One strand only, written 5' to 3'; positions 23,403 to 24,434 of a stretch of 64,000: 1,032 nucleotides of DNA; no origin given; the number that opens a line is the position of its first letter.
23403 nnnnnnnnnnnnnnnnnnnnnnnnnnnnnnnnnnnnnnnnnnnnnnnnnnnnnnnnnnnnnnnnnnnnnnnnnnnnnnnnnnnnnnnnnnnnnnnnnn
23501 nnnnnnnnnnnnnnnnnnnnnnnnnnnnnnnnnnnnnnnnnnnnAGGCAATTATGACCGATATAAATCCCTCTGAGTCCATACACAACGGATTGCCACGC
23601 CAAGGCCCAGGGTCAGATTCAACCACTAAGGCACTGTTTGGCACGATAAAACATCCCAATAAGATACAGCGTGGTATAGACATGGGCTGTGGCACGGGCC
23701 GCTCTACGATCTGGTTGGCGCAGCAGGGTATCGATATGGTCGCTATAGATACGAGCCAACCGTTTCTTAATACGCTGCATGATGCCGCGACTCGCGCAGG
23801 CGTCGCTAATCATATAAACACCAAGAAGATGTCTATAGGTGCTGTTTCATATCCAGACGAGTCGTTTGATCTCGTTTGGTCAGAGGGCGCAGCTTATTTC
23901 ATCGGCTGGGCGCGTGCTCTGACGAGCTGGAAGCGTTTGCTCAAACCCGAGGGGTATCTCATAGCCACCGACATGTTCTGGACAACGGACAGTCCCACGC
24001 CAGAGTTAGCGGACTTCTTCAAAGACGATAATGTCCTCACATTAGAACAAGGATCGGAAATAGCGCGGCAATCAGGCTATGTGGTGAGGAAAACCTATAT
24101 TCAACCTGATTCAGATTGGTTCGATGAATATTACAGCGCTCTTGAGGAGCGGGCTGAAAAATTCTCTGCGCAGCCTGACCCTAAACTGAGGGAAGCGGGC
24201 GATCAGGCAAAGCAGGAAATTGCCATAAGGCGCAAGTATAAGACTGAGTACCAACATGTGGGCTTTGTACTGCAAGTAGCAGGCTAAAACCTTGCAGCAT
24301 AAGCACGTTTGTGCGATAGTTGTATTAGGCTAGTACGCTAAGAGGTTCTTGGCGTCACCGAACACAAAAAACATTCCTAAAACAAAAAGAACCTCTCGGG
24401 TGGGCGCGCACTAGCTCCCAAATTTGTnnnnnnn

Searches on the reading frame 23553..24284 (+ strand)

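Call 15: search_protein_families(library=pfam, proteins=[window:23553-24284:+], max_evalue=0.01)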
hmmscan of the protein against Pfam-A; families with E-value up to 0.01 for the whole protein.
window:23553-24284:+ (244 aa): 11 families
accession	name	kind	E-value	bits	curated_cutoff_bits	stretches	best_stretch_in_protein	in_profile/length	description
PF08241.18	Methyltransf_11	-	7.2e-19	68.7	21.2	1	43-137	2-94/95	Methyltransferase domain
PF13649.12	Methyltransf_25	-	2.6e-16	60.5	27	1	43-134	3-97/97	Methyltransferase domain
PF13847.12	Methyltransf_31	-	2.2e-10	40.8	27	1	41-142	7-113/145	Methyltransferase domain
PF08242.18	Methyltransf_12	-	5.1e-10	40.4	30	1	43-136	2-98/98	Methyltransferase domain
PF13489.12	Methyltransf_23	-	6.5e-08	32.9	27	1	37-143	22-119/164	Methyltransferase domain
PF03848.20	TehB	-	1e-06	28.8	20.4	1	40-154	33-148/193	Tellurite resistance protein TehB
PF13578.12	Methyltransf_24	-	0.00047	21.4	26.3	1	44-140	3-104/105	Methyltransferase domain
PF05175.20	MTS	-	0.00098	19.2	23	1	22-108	17-102/170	Methyltransferase small domain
PF01209.24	Ubie_methyltran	-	0.0012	18.7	20.1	1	36-138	46-151/233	ubiE/COQ5 methyltransferase family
PF03141.22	Methyltransf_29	-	0.0031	16.6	23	1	32-138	112-217/506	Putative S-adenosyl-L-methionine-dependent methyltransferase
PF05724.17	TPMT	-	0.0043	17.2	26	1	45-79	45-79/218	Thiopurine S-methyltransferase (TPMT)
